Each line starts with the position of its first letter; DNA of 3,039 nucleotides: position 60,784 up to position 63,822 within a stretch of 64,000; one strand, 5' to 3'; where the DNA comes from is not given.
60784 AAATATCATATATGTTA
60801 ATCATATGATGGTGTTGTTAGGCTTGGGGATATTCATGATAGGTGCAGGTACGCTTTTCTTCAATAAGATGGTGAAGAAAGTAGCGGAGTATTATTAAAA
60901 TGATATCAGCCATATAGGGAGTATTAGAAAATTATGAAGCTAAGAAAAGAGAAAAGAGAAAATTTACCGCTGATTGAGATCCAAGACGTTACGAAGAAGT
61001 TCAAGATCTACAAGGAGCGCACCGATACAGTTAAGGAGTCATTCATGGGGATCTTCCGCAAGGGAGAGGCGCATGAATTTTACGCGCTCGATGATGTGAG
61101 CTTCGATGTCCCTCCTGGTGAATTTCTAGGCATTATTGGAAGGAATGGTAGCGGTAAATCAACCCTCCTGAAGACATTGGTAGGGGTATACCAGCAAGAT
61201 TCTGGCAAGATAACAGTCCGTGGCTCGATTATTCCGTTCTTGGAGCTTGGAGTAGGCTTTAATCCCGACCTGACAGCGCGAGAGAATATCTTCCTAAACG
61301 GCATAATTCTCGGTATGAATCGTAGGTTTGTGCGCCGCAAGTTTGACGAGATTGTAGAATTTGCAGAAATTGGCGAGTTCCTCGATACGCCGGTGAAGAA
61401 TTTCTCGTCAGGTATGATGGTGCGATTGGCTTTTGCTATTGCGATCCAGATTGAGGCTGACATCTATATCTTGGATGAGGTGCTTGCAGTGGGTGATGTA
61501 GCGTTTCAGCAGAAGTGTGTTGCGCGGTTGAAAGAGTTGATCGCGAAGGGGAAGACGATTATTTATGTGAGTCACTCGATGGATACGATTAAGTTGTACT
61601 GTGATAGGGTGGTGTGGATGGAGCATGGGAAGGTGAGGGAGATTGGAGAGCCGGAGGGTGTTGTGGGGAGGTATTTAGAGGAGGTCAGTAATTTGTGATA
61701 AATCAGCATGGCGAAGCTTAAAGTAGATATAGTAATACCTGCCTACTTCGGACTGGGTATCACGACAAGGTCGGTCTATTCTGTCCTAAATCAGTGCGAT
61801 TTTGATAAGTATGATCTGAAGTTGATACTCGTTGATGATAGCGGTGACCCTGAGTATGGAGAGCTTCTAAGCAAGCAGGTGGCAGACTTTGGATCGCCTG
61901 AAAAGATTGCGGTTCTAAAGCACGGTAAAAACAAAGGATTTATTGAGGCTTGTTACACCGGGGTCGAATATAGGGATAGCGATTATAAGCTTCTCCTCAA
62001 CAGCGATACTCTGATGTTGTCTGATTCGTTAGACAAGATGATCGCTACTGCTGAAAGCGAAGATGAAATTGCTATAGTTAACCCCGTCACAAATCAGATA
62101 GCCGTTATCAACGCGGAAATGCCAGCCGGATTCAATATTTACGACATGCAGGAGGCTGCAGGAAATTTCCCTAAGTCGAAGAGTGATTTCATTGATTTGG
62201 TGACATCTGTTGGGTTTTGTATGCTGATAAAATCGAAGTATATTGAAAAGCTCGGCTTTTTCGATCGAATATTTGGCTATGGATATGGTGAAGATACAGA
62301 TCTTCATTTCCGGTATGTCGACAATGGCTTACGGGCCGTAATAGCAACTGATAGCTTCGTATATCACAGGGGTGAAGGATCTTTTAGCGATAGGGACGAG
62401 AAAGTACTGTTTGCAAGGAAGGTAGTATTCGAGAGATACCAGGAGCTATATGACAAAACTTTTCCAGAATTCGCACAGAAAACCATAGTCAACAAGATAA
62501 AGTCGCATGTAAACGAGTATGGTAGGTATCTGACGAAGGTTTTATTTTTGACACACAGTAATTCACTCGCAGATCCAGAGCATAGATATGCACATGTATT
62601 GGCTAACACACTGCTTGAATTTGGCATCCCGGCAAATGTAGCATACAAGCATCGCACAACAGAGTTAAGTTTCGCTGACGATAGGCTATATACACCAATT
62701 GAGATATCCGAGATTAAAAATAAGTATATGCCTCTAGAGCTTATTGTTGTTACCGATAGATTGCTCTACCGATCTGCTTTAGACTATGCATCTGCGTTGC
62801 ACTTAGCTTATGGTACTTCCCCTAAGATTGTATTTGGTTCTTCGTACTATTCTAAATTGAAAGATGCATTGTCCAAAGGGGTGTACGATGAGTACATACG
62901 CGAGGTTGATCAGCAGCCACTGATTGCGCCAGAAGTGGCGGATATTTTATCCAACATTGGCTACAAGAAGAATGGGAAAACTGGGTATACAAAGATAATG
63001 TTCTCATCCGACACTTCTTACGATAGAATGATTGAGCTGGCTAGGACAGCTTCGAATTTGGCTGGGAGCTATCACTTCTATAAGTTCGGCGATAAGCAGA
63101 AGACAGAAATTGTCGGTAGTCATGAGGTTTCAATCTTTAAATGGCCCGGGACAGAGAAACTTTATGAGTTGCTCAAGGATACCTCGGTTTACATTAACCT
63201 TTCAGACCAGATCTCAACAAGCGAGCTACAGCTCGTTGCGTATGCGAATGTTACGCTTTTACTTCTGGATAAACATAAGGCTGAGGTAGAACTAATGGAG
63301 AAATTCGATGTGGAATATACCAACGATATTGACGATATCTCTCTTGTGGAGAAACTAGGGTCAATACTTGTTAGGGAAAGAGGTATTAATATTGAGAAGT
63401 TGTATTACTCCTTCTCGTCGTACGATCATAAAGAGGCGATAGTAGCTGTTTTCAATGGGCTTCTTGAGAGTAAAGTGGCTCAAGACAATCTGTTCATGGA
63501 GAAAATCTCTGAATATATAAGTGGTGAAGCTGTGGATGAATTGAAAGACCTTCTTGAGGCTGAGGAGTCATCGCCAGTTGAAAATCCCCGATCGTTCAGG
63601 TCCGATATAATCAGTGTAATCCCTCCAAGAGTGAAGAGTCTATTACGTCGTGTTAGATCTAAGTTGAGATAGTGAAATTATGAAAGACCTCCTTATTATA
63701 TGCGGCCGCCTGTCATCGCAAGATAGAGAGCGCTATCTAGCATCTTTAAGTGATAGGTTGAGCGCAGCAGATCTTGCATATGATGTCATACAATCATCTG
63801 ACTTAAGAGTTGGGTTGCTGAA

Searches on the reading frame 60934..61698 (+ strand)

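Call 61: search_protein_families(library=pfam, proteins=[window:60934-61698:+], max_evalue=0.001)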
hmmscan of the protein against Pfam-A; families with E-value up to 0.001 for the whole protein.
window:60934-61698:+ (254 aa): 4 families
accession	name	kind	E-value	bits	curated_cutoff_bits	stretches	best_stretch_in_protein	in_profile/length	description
PF00005.33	ABC_tran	-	2.3e-24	87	25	1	52-183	1-135/137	ABC transporter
PF02463.25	SMC_N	-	5.3e-07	29.7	40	0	63-82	25-44/220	RecF/RecN/SMC N terminal domain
PF13304.12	AAA_21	-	2e-05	25.3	27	1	65-97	2-39/304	AAA domain, putative AbiEii toxin, Type IV TA system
PF13555.12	AAA_29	-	0.00062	19.9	27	0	52-80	12-40/61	P-loop containing region of AAA domain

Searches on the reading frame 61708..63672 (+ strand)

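Call 61: search_protein_families(library=pfam, proteins=[window:61708-63672:+], max_evalue=0.001)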
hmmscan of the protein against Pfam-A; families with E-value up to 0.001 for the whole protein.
window:61708-63672:+ (654 aa): 3 families
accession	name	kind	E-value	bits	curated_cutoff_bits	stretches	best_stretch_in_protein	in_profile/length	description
PF00535.33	Glycos_transf_2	-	3.5e-17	63.3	23.3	1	8-182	2-167/168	Glycosyl transferase family 2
PF13632.12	Glyco_trans_2_3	-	2e-08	34.7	27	1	95-229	3-132/198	Glycosyl transferase family group 2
PF13641.12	Glyco_tranf_2_3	-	4.7e-05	23.9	27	1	7-222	4-213/230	Glycosyltransferase like family 2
